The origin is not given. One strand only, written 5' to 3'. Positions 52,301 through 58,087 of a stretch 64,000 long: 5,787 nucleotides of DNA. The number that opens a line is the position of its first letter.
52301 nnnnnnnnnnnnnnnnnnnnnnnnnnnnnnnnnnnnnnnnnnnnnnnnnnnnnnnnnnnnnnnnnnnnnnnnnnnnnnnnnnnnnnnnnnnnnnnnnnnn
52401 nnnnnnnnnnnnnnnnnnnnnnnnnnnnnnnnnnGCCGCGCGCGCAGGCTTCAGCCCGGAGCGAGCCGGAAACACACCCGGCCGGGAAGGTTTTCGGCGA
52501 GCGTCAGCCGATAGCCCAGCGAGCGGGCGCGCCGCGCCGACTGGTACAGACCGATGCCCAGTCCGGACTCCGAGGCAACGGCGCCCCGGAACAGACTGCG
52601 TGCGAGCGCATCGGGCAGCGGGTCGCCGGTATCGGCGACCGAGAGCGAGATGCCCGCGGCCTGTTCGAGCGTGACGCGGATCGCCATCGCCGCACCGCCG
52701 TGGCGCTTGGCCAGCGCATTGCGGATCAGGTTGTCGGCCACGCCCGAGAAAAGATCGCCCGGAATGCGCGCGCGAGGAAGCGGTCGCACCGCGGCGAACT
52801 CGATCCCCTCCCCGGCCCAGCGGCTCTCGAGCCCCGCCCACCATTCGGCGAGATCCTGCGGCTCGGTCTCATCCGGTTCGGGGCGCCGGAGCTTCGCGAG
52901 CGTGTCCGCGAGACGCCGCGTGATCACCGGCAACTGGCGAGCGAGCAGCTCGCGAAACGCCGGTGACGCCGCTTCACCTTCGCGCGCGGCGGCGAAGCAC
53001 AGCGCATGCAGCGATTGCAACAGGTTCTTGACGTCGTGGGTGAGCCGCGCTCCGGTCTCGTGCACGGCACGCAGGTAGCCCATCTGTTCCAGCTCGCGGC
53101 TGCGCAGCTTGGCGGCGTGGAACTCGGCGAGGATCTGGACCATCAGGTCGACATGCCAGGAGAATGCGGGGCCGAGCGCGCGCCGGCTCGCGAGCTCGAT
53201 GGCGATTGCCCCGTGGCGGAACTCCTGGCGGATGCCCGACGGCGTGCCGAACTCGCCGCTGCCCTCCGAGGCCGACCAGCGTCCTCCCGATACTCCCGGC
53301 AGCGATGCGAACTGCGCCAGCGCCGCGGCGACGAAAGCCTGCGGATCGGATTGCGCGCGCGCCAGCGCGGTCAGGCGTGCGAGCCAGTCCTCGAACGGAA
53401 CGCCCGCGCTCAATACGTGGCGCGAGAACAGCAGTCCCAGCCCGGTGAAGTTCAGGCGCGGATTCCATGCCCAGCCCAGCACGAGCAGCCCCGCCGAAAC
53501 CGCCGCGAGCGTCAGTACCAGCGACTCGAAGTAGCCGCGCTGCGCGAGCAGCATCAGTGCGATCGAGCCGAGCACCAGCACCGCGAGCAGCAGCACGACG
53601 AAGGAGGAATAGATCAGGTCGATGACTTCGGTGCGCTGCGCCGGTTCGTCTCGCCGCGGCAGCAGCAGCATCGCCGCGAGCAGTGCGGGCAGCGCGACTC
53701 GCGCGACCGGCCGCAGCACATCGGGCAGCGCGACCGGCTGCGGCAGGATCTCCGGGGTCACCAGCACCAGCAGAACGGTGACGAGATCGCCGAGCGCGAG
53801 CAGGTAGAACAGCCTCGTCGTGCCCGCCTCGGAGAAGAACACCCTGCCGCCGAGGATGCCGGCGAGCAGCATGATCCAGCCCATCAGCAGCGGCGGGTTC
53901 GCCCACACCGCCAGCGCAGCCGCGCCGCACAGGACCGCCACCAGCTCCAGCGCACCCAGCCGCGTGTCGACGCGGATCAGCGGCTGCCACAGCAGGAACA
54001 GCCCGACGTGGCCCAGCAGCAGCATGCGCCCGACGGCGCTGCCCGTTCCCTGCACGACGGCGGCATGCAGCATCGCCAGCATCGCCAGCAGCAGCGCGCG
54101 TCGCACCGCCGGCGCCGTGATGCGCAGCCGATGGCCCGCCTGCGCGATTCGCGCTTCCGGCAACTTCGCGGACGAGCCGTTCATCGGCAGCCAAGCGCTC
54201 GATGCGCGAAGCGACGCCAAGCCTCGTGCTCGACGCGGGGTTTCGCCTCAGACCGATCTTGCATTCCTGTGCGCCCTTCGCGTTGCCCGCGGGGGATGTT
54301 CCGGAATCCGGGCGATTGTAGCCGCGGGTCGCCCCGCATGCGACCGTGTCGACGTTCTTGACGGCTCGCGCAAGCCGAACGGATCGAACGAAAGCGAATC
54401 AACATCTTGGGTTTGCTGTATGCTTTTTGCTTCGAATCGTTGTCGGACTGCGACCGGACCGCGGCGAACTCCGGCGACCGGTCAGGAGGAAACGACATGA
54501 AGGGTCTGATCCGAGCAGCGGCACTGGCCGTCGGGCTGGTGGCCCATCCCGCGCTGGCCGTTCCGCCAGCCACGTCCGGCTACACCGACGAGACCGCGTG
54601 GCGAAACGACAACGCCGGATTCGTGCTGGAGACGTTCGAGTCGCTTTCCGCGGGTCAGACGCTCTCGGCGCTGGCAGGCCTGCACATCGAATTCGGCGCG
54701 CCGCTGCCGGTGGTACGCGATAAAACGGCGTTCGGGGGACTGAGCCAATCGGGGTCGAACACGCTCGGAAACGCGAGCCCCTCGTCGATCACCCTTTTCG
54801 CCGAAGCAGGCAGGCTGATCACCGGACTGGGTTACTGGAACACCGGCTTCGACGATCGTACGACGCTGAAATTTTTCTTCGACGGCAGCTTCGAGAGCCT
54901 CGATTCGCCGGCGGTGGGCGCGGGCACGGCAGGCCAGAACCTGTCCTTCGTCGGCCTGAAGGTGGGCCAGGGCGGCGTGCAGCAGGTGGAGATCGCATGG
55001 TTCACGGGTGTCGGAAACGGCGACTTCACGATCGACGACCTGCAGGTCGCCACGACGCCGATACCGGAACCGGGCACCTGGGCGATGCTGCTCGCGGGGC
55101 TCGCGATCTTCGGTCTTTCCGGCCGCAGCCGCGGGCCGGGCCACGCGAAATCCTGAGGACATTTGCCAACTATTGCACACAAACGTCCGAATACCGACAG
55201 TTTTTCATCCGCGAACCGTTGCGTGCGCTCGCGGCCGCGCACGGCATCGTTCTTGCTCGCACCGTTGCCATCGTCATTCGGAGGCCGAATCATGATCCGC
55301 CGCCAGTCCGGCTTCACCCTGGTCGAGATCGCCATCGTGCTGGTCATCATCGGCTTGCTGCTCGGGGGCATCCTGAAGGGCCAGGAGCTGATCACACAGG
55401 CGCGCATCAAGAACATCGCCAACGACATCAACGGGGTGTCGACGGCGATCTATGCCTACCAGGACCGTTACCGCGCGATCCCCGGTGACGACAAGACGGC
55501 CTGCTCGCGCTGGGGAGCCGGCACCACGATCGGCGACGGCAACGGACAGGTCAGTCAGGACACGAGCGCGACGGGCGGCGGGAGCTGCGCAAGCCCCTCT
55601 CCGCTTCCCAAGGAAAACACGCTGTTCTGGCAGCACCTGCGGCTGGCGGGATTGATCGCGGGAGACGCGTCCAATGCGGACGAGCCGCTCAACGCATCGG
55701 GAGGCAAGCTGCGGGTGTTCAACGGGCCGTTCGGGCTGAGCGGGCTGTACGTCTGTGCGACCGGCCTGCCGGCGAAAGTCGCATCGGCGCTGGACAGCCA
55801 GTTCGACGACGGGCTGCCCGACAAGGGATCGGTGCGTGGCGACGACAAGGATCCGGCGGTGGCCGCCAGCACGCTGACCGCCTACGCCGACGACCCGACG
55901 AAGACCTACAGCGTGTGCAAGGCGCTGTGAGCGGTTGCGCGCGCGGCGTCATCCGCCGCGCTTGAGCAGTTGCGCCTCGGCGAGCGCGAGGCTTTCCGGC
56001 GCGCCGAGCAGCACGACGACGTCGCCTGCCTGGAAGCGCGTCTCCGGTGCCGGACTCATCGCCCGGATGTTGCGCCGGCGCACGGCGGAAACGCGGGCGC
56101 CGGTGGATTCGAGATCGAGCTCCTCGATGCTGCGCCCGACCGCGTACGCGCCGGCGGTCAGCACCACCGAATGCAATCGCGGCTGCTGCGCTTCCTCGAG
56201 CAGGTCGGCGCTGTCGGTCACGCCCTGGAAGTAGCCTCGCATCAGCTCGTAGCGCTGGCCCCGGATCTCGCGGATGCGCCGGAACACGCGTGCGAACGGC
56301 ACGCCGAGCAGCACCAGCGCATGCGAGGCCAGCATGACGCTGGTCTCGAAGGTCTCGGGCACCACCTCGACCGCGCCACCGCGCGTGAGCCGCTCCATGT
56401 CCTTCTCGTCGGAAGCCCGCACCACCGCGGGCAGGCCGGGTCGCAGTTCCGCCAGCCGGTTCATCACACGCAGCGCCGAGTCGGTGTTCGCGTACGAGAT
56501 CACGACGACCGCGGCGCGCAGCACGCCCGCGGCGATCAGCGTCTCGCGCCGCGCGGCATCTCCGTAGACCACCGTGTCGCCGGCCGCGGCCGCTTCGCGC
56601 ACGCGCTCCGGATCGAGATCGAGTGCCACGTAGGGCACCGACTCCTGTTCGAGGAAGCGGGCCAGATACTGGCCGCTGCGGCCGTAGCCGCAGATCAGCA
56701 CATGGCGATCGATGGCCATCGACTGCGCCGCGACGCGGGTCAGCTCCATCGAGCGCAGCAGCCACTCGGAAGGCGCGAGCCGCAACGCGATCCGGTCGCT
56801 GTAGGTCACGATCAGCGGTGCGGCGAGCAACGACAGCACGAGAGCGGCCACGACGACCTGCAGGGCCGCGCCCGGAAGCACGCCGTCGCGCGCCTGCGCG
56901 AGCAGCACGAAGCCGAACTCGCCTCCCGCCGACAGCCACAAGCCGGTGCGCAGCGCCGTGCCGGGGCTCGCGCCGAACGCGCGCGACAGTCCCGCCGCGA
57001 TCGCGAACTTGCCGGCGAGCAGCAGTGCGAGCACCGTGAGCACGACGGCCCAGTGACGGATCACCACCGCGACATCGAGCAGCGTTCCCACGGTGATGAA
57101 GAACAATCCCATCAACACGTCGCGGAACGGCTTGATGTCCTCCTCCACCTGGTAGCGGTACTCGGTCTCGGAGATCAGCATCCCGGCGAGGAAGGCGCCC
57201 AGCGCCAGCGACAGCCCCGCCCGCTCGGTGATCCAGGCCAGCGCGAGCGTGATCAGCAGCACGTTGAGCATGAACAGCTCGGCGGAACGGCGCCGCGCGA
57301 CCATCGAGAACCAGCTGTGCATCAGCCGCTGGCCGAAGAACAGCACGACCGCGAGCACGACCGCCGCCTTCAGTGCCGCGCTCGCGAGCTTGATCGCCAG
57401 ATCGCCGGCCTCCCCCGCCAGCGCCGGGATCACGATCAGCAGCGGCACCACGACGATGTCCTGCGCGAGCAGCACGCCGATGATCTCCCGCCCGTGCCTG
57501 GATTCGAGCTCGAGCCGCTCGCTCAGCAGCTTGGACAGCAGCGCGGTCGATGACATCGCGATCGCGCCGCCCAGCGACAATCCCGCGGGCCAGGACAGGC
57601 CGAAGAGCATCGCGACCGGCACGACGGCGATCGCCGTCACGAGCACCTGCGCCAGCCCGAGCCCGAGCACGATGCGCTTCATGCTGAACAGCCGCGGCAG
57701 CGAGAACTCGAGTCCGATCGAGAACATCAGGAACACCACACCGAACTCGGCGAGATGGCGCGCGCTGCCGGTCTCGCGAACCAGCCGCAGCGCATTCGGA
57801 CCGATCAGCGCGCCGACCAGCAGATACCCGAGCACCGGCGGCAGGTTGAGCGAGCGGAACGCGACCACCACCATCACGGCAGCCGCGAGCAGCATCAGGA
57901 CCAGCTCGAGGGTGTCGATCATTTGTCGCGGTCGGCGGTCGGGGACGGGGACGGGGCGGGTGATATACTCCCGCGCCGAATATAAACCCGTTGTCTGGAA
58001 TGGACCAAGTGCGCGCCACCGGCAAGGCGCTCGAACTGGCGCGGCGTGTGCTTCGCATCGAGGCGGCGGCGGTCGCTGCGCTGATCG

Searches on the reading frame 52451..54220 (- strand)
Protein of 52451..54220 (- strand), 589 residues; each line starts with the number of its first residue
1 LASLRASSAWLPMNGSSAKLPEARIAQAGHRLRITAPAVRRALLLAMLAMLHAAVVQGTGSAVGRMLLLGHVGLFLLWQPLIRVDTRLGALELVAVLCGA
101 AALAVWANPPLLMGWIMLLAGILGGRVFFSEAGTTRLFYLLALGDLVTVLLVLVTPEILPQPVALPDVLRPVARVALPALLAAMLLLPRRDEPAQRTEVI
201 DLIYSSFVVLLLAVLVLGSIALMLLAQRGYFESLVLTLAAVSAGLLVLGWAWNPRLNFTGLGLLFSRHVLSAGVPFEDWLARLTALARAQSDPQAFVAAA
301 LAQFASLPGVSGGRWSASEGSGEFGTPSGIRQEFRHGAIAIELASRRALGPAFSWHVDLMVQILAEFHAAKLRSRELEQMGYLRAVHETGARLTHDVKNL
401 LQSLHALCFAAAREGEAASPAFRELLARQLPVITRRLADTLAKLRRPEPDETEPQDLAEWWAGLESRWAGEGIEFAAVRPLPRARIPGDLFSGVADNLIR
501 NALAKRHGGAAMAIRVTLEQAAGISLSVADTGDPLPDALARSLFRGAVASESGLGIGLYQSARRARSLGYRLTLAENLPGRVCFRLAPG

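Call 9: search_protein_families(library=pfam, proteins=[window:52451-54220:-], max_evalue=5)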
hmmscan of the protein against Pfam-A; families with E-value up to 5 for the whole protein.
window:52451-54220:- (589 aa): 1 family
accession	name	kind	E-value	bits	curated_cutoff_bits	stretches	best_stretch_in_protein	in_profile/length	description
PF02518.31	HATPase_c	-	4.3e-06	27.6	26.4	1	494-586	9-105/111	Histidine kinase-, DNA gyrase B-, and HSP90-like ATPase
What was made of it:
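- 52451..54220 (-): about 7-TM sensor histidine kinase, presumed partner of g1 (PilS-like role inferred). HATPase_c (call 9).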

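Call 10: search_protein_families(library=ncbifam, proteins=[window:52451-54220:-], max_evalue=5)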
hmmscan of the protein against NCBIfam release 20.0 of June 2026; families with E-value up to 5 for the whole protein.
window:52451-54220:- (589 aa): 9 families
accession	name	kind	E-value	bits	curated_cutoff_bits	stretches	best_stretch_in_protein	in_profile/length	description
TIGR02916.1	PEP_his_kin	equivalog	8.1e-13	47.8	300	1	364-575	453-665/679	XrtA/PEP-CTERM system histidine kinase PrsK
NF047794.1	HisKinPtgB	equivalog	7.3e-05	21.2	1000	1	376-583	432-648/656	two-component system sensor histidine kinase PgtB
NF041777.1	sens_FixL_Rhizob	equivalog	0.0038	15.9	850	1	496-586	384-477/485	sensor protein FixL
TIGR01386.1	cztS_silS_copS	subfamily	0.0074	15.3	292.55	1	489-544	352-406/457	heavy metal sensor histidine kinase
TIGR03785.1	marine_sort_HK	equivalog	0.02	13.2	612.2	1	485-550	592-656/703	proteobacterial dedicated sortase system histidine kinase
NF011627.0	PRK15053.1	equivalog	0.029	13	656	1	494-584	440-533/552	sensor histidine kinase DpiB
NF047786.1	his_kin_MadS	equivalog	0.03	13.4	500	1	507-575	352-420/434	MadS family sensor histidine kinase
TIGR02966.1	phoR_proteo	equivalog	0.1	11.6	334.2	1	494-535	233-273/333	phosphate regulon sensor histidine kinase PhoR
NF047405.1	SensHisKinSapS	equivalog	0.22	10.9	550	1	497-576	234-319/341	two-component system sensor histidine kinase SapS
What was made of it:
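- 52451..54220 (-): Weak PrsK-like C-terminus, 47.8 bits against 300 (call 10).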

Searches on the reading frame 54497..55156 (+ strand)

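Call 9: search_protein_families(library=pfam, proteins=[window:54497-55156:+], max_evalue=5)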
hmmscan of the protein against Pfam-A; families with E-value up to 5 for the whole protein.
window:54497-55156:+ (219 aa): 1 family
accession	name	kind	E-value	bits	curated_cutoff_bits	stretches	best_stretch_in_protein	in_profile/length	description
PF07589.16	PEP-CTERM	-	8.2e-07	29.3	20.7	1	188-212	1-23/24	PEP-CTERM motif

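Call 10: search_protein_families(library=ncbifam, proteins=[window:54497-55156:+], max_evalue=5)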
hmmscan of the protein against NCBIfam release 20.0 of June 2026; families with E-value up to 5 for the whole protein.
window:54497-55156:+ (219 aa): 12 families
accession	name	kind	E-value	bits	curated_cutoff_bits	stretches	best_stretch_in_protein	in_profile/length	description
NF038126.1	PEP_CTERM_FxDxF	subfamily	2.6e-07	31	50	1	184-212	137-165/165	FxDxF family PEP-CTERM protein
NF038120.1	PEP_CTERM_QFxxD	subfamily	3.7e-07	30.2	80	1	132-211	143-213/215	NF038120 family PEP-CTERM protein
NF035944.1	PEPxxWA-CTERM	domain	1.1e-06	28.4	35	1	189-212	1-24/24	PEPxxWA-CTERM sorting domain-containing protein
NF038129.1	PEP_NF038129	equivalog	3.1e-06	27.2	65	1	161-211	139-193/194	NF038129 family PEP-CTERM protein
NF038119.1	PEP_CTERM_MHFG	equivalog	1.1e-05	25.9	100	1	181-212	228-259/260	MHFG family PEP-CTERM protein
NF038125.1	PEP_CTERM_THxN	subfamily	7.7e-05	22.4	85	1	181-211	214-245/246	THxN family PEP-CTERM protein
NF033554.9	floc_PepA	equivalog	0.00013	21.9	80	1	87-212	139-258/261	flocculation-associated PEP-CTERM protein PepA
NF038124.1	PEP_CTERM_TLD_A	exception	0.00019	21.1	100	1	173-211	194-233/235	PEP_CTERM-anchored TLD domain-containing protein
NF041538.1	PEP_EDSA_1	subfamily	0.00043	20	100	1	184-212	280-307/307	EDSAP-1 family PEP-CTERM protein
NF033947.0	PEP-cistern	hypoth_equivalog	0.00052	19.8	60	1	165-210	155-194/195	cistern family PEP-CTERM protein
TIGR02595.1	PEP_CTERM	domain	0.0008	20.1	16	1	189-210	1-21/24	PEP-CTERM sorting domain-containing protein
NF038118.1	PEP_CTERM_CCXG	equivalog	0.0012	18.5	90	1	177-212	166-199/199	CCXG family PEP-CTERM protein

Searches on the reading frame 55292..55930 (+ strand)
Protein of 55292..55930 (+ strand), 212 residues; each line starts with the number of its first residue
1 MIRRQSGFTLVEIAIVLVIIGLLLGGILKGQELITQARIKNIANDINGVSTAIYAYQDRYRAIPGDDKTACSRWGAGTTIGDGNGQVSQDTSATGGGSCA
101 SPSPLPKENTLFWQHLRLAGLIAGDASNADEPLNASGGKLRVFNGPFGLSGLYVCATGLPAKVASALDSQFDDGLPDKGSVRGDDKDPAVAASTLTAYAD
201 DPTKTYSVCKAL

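Call 9: search_protein_families(library=pfam, proteins=[window:55292-55930:+], max_evalue=5)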
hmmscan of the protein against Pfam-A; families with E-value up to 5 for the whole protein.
window:55292-55930:+ (212 aa): 2 families
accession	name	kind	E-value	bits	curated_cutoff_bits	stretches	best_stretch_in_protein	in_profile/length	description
PF07963.17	N_methyl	-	2.4e-07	30.5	21.2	1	3-28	2-27/27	Prokaryotic N-terminal methylation motif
PF13623.11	SurA_N_2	-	0.17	12.2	28.5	1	2-62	4-62/145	SurA-like N-terminal domain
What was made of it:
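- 55292..55930 (+): major pilin candidate, 212 aa (QSG|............), C-terminal Cys pair. N_methyl 30.5 against 21.2 (call 9).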

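Call 10: search_protein_families(library=ncbifam, proteins=[window:55292-55930:+], max_evalue=5)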
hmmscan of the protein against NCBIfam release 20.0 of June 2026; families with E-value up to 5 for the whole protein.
window:55292-55930:+ (212 aa): 8 families
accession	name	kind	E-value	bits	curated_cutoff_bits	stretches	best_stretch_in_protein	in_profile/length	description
TIGR01710.1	typeII_sec_gspG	equivalog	4.1e-06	26.9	88.85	1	6-64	1-60/134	type II secretion system major pseudopilin GspG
TIGR01708.2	typeII_sec_gspH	equivalog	1e-05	25.6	80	1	5-30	1-26/169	type II secretion system minor pseudopilin GspH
TIGR02532.1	IV_pilin_GFxxxE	domain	2.7e-05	23.8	16.3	1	5-27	1-23/24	prepilin-type N-terminal cleavage/methylation domain-containing protein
NF040999.1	pilin_ComGC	equivalog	0.0026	17.9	75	1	5-24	1-20/84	competence type IV pilus major pilin ComGC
NF041775.1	typeIV_PilA_Myxo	equivalog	0.0061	16.6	400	1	4-56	9-58/214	type IV pilin protein PilA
NF007800.0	PRK10506.1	equivalog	0.0068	16.2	158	1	2-46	5-50/163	prepilin peptidase-dependent protein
NF007862.0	PRK10574.1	equivalog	0.012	15.8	138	1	3-46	2-46/145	prepilin peptidase-dependent pilin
TIGR02596.1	TIGR02596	subfamily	0.071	13.2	70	1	8-39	1-33/196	Verru_Chthon cassette protein D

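Call 82: search_solved_structures(query=A6, max_evalue=1)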
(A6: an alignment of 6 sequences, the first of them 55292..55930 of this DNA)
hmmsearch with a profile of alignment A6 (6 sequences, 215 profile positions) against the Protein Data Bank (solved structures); distinct sequences matched with E-value up to 1: 11.
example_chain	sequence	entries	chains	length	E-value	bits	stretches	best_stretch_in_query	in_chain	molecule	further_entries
8qqj_J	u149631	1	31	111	0.00024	24.5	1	8-95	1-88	Type IV narrow pilus major component PilA5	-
8p3b_A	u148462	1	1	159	0.0089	19.4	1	8-92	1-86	Fimbrial protein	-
9laa_A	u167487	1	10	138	0.009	19.4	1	1-23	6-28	Type IV pilin protein PilA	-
5kua_A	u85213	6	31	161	0.015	18.6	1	8-93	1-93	pilin | Neisseria meningitidis PilE variant SB-GATDH | Neisseria meningitidis PilE, SB-DATDH variant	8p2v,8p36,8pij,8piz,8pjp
6xxe_A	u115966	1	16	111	0.022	18.1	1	8-86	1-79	Uncharacterized protein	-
7tgg_A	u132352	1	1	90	0.031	17.6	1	3-23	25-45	Geopilin domain 1 protein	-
9egp_A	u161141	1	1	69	0.039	17.3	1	3-23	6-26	Geopilin domain 1 protein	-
9lab_B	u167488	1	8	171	0.084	16.2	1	2-23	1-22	MSHA major pilin subunit MshA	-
8uhf_A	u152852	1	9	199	0.48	13.7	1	9-69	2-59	Toxin co-regulated pilin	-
7ksg_D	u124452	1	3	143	0.54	13.6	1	48-148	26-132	Nanobody against SARS-CoV-2 glycoprotein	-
8tob_GA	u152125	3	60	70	0.58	13.5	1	9-53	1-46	Fimbrial protein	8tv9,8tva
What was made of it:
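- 55292..55930 (+): Nearest PDB sequences are T4P pilins, through the N-terminal helix only (call 82).
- The nearest solved sequences are T4P pilins (call 82).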

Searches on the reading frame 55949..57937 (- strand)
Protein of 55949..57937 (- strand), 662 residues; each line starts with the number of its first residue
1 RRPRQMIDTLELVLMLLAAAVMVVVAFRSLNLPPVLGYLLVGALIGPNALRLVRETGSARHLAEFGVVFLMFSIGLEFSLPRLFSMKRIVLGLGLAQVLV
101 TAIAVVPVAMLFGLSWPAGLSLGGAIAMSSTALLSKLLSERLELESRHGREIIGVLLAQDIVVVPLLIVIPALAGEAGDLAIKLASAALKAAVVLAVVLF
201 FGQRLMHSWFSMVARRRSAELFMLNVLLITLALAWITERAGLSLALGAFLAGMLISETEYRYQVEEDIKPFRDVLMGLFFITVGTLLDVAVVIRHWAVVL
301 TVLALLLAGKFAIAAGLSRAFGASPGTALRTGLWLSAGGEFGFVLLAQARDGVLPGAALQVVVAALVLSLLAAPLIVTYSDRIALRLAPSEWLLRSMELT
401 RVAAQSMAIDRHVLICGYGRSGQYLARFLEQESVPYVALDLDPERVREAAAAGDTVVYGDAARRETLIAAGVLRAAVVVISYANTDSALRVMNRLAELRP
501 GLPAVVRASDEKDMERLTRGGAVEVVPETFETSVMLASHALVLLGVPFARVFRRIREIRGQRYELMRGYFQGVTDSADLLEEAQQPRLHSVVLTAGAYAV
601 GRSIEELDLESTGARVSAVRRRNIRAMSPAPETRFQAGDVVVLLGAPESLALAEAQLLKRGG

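Call 9: search_protein_families(library=pfam, proteins=[window:55949-57937:-], max_evalue=5)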
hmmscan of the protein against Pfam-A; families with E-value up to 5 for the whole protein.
window:55949-57937:- (662 aa): 3 families
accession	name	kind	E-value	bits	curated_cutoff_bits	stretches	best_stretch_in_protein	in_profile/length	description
PF00999.27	Na_H_Exchanger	-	6.3e-57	193.6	26.2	1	17-377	2-369/375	Sodium/hydrogen exchanger, transmembrane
PF02254.24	TrkA_N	-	3.1e-23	82.7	23.8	1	413-526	1-114/116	TrkA-N domain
PF02080.26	TrkA_C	-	4.9e-14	52.4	27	1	588-656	1-69/71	TrkA-C domain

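Call 10: search_protein_families(library=ncbifam, proteins=[window:55949-57937:-], max_evalue=5)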
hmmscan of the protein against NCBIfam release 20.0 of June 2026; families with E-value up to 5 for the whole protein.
window:55949-57937:- (662 aa): 16 families
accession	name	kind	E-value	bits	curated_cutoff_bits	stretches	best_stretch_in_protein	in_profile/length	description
NF002924.0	PRK03562.1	equivalog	6e-108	361.9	752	1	9-587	6-579/623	glutathione-regulated potassium-efflux system protein KefC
NF002973.0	PRK03659.1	equivalog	3.2e-94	316.6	804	1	8-553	5-543/602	glutathione-regulated potassium-efflux system protein KefB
TIGR00932.1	2a37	subfamily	7.5e-69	232.3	238.3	1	17-288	1-275/275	monovalent cation:proton antiporter-2 (CPA2) family protein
NF007950.1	PRK10669.1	equivalog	2.6e-68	231.2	700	1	13-529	12-536/547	YbaL family putative K(+) efflux transporter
NF045626.1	FeTrans_MagA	equivalog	4e-40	138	700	1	14-378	13-375/386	iron transporter MagA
NF007039.0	PRK09496.3-2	equivalog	1.7e-12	46.9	293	2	398-483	215-302/446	Trk system potassium transporter TrkA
NF007031.0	PRK09496.1-2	equivalog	6.6e-07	28.7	289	2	412-479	2-70/458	Trk system potassium transporter TrkA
NF007032.0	PRK09496.1-4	equivalog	1.5e-06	27.5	309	2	413-497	3-87/457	Trk system potassium transporter TrkA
NF007034.0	PRK09496.2-1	subfamily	1.7e-06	27.3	344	1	412-488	2-77/445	Trk system potassium transporter TrkA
NF007035.0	PRK09496.2-2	equivalog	2.3e-05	23.4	521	1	412-501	2-90/455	Trk system potassium transporter TrkA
NF007041.0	PRK09496.3-4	equivalog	9.4e-05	21.3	386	1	411-488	228-306/450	Trk system potassium transporter TrkA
NF007038.0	PRK09496.2-6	equivalog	0.0019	17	374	1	413-480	3-71/445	Trk system potassium transporter TrkA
NF007043.0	PRK09496.3-6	equivalog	0.0021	16.9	384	1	412-486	2-75/445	Trk system potassium transporter TrkA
NF007042.0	PRK09496.3-5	equivalog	0.0038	15.9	467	1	412-513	2-104/466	Trk system potassium transporter TrkA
NF007036.0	PRK09496.2-3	subfamily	0.012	14.4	407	2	591-651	159-217/448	Trk system potassium transporter TrkA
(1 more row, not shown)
